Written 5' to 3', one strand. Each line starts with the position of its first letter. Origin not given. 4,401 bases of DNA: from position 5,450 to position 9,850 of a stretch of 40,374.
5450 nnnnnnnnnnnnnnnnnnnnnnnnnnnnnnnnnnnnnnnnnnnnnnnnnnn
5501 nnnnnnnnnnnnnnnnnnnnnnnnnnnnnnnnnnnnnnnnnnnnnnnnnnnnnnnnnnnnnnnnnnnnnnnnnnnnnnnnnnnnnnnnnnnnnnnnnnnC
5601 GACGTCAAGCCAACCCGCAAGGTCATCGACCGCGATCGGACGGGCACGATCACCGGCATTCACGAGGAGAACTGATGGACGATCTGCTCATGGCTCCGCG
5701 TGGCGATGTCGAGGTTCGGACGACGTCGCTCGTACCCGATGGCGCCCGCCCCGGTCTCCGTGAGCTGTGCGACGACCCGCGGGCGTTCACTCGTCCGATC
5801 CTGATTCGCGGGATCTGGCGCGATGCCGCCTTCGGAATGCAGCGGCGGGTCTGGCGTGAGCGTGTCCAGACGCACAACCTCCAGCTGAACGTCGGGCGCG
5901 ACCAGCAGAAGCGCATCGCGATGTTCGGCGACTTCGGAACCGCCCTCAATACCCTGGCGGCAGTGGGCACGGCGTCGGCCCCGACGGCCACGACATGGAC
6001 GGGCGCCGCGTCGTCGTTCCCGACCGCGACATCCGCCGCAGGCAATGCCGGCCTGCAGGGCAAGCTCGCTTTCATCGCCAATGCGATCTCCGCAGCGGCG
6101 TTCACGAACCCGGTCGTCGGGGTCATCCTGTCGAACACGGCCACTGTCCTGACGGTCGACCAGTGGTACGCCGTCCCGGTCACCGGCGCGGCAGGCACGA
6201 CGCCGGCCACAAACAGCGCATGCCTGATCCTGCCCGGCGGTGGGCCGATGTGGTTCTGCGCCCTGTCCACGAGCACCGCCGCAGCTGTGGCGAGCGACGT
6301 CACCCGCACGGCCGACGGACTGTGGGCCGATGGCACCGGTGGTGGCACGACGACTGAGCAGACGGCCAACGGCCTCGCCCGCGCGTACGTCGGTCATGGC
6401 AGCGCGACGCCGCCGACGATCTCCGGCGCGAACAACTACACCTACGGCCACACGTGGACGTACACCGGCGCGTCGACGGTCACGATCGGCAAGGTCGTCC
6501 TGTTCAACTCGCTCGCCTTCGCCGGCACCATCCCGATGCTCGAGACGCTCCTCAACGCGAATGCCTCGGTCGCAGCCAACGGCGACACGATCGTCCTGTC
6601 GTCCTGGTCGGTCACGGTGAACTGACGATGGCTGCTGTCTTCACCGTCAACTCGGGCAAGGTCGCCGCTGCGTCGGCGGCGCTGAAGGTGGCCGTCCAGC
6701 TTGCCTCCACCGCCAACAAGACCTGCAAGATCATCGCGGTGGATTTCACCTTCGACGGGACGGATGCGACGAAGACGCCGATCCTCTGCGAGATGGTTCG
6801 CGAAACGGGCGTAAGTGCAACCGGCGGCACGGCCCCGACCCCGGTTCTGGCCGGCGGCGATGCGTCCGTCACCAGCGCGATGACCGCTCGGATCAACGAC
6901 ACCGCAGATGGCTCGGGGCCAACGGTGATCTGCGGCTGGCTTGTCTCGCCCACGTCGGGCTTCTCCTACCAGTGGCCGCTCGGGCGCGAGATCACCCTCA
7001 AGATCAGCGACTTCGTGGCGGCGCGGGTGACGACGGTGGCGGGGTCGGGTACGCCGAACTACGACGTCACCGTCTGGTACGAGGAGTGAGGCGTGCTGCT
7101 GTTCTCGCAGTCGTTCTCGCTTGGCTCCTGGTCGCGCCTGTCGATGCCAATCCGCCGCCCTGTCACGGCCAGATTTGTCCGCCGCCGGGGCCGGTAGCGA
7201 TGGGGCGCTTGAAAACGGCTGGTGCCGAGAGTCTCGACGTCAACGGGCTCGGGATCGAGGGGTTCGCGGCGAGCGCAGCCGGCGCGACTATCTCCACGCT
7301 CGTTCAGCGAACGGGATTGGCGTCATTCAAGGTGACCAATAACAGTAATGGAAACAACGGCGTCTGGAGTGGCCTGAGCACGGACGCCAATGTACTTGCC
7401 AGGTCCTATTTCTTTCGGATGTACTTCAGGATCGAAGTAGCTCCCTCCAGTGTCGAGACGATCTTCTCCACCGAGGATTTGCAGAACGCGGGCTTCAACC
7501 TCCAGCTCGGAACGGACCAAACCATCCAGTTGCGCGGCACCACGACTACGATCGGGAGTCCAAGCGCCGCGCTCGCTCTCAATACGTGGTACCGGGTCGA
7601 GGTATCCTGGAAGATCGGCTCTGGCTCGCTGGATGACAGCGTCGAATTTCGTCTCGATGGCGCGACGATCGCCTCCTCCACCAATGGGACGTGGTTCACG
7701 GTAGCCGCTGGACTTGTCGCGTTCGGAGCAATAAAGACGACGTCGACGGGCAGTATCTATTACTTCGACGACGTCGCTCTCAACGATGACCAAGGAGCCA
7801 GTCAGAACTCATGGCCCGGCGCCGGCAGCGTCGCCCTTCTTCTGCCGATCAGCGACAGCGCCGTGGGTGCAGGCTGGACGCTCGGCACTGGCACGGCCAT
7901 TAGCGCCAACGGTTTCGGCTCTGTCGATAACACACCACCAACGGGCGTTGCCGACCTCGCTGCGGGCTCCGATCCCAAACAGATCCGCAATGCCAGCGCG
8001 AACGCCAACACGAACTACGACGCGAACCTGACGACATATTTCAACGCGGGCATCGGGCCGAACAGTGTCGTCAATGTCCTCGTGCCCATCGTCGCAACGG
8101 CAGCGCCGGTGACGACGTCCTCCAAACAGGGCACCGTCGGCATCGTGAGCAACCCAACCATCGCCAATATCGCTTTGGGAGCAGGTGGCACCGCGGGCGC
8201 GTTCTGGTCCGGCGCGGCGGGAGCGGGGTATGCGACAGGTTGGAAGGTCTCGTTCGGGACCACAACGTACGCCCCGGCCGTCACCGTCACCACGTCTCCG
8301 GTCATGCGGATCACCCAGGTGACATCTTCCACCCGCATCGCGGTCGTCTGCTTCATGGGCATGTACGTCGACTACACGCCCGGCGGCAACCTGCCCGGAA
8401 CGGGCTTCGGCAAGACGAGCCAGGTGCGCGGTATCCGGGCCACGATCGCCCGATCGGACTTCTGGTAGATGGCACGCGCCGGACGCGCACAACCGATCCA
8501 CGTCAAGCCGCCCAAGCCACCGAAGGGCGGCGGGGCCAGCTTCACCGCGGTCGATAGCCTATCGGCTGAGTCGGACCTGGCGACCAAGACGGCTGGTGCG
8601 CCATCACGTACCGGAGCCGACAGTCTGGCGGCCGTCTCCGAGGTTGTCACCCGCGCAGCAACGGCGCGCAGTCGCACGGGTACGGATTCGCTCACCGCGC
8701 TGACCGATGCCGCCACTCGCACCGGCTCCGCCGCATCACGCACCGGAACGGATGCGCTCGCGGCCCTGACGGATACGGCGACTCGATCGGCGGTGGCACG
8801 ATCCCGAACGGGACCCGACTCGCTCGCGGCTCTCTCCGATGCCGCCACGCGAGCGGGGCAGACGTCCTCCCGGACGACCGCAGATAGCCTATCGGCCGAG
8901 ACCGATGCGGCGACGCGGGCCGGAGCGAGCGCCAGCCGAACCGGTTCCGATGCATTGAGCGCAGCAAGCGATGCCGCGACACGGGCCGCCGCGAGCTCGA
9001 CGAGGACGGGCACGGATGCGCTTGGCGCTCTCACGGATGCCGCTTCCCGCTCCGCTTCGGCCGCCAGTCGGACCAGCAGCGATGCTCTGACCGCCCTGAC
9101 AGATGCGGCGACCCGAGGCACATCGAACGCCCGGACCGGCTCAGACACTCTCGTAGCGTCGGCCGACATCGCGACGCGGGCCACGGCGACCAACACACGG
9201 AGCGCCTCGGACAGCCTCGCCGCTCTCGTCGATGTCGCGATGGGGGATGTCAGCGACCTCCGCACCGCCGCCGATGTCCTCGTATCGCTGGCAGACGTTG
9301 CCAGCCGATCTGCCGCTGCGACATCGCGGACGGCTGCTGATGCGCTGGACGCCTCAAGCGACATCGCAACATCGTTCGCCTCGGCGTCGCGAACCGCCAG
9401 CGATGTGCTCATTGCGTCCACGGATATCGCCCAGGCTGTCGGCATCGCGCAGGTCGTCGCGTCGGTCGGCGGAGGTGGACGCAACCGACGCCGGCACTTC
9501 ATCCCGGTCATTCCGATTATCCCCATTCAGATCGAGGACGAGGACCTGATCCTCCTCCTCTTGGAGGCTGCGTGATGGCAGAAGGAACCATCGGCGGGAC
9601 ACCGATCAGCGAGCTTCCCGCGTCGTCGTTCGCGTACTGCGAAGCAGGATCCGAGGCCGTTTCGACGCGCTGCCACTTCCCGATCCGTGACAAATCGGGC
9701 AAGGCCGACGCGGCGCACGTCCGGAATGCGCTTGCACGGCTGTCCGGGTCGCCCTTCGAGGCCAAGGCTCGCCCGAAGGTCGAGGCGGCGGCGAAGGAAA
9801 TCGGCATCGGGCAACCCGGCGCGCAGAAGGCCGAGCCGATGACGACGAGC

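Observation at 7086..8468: LamG/ConA-like lectin-fold protein with a signal-peptide-like N-terminus and foreign codon usage inside the head module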

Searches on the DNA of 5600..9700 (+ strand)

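Call 7: search_dna_similar(query=window:5600-9700:+, collection=phages, mode=near)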
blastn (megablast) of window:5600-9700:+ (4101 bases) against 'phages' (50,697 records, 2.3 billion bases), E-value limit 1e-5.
No match.

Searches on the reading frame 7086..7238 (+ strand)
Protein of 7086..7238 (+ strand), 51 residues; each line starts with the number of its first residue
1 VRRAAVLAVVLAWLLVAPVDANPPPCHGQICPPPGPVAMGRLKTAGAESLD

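Call 52: find_homologous_proteins(query=A3, max_evalue=10)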
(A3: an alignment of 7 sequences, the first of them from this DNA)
Query A3 (7 sequences): 2681 candidates shared short words with the query, none scored E <= 10.

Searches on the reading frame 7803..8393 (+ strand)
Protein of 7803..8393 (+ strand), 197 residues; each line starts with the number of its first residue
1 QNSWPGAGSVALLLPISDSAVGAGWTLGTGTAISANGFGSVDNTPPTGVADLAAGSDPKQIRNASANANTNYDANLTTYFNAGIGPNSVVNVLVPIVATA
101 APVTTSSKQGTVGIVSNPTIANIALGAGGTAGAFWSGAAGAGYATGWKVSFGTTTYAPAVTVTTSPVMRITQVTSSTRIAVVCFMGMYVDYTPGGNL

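Call 74: predict_structure(alignment_id=A5)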
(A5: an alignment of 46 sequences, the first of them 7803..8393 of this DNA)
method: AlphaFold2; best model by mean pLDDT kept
length: 197 residues; sequences in the alignment: 46
mean_pLDDT: 81.2   pTM: 0.81
mean pLDDT of the five models: 81.2, 79.5, 79.3, 76.8, 74.6
residues with pLDDT >= 90: 75; 70-90: 81; 50-70: 31; < 50: 10
segments of 3 or more residues with pLDDT < 50: 127-133
pLDDT, mean of each block of 10 residues (from residue 1): 65 95 88 89 63 65 84 96 94 90 75 91 58 58 76 90 96 80 92 77
secondary structure, 60 per line:
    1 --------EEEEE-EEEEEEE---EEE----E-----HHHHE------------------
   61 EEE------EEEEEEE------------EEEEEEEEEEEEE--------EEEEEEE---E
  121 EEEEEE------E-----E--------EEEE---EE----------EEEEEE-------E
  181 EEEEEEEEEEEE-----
elements in order: E9-13 E15-21 E25-27 H38-41 E61-63 E70-76 E89-101 E110-116 E120-126 E148-151 E167-172 E180-192

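Call 76: fold_search(model_id=the predicted structure, library=pdb)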
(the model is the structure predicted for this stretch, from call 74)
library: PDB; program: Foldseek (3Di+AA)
matches with E <= 10: 1569; with E <= 0.001: 14
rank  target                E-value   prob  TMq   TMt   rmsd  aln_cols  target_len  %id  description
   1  7qx5                  2.2e-04  1.00  0.40  0.15   7.7       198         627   13  mosquitocidal Cry11Aa-Y449F determined at pH 7 from naturally-occurring nanocrystals by Serial femtosecond crystallograp (released 2022-07-27)
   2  2w1w_B                3.3e-04  1.00  0.35  0.49   8.2       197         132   11  Native structure of a family 35 carbohydrate binding module from Clostridium thermocellum (released 2009-01-20)
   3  7qyd_A                3.5e-04  1.00  0.42  0.16   6.9       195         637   12  mosquitocidal Cry11Ba determined at pH 6.5 from naturally-occurring nanocrystals by Serial femtosecond crystallography (released 2022-07-27)
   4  7qx4                  4.2e-04  1.00  0.40  0.15   7.6       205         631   10  mosquitocidal Cry11Aa determined at pH 7 from naturally-occurring nanocrystals by Serial femtosecond crystallography (released 2022-07-27)
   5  7qx6                  5.0e-04  1.00  0.39  0.15   7.9       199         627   12  mosquitocidal Cry11Aa-E583Q determined at pH 7 from naturally-occurring nanocrystals by Serial femtosecond crystallograp (released 2022-07-27)
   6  5la0                  5.5e-04  0.98  0.34  0.17  13.3       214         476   11  The mechanism by which arabinoxylanases can recognise highly decorated xylans (released 2016-08-31)
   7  4pqq                  5.9e-04  1.00  0.40  0.47   6.7       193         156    7  The crystal structure of discoidin domain from muskelin (released 2014-11-12)
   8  7qyd_B                6.2e-04  1.00  0.43  0.16   6.8       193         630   13  mosquitocidal Cry11Ba determined at pH 6.5 from naturally-occurring nanocrystals by Serial femtosecond crystallography (released 2022-07-27)
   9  2y8k                  7.4e-04  0.97  0.34  0.17  13.1       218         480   10  Structure of CtGH5-CBM6, an arabinoxylan-specific xylanase. (released 2011-02-16)
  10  7r1e_A                7.8e-04  1.00  0.41  0.16   6.8       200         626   12  Mosquitocidal Cry11Ba determined at pH 10.4 from naturally-occurring nanocrystals by Serial femtosecond crystallograph (released 2022-07-27)
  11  7qx7                  8.2e-04  1.00  0.40  0.15   7.4       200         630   12  mosquitocidal Cry11Aa-F17Y determined at pH 7 from naturally-occurring nanocrystals by Serial femtosecond crystallograph (released 2022-07-27)
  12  2zex_A                8.2e-04  0.99  0.36  0.45   8.1       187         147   10  Family 16 carbohydrate binding module (released 2008-03-04)
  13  2w47_A                9.8e-04  0.99  0.34  0.46   9.0       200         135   11  Clostridium thermocellum CBM35 in complex with delta-4,5- anhydrogalacturonic acid (released 2009-01-27)
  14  5la2_A                9.8e-04  0.99  0.36  0.18  12.1       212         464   11  The mechanism by which arabinoxylanases can recognise highly decorated xylans (released 2016-08-31)
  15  7r1e_B                1.2e-03  1.00  0.43  0.17   6.5       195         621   12  Mosquitocidal Cry11Ba determined at pH 10.4 from naturally-occurring nanocrystals by Serial femtosecond crystallograph (released 2022-07-27)
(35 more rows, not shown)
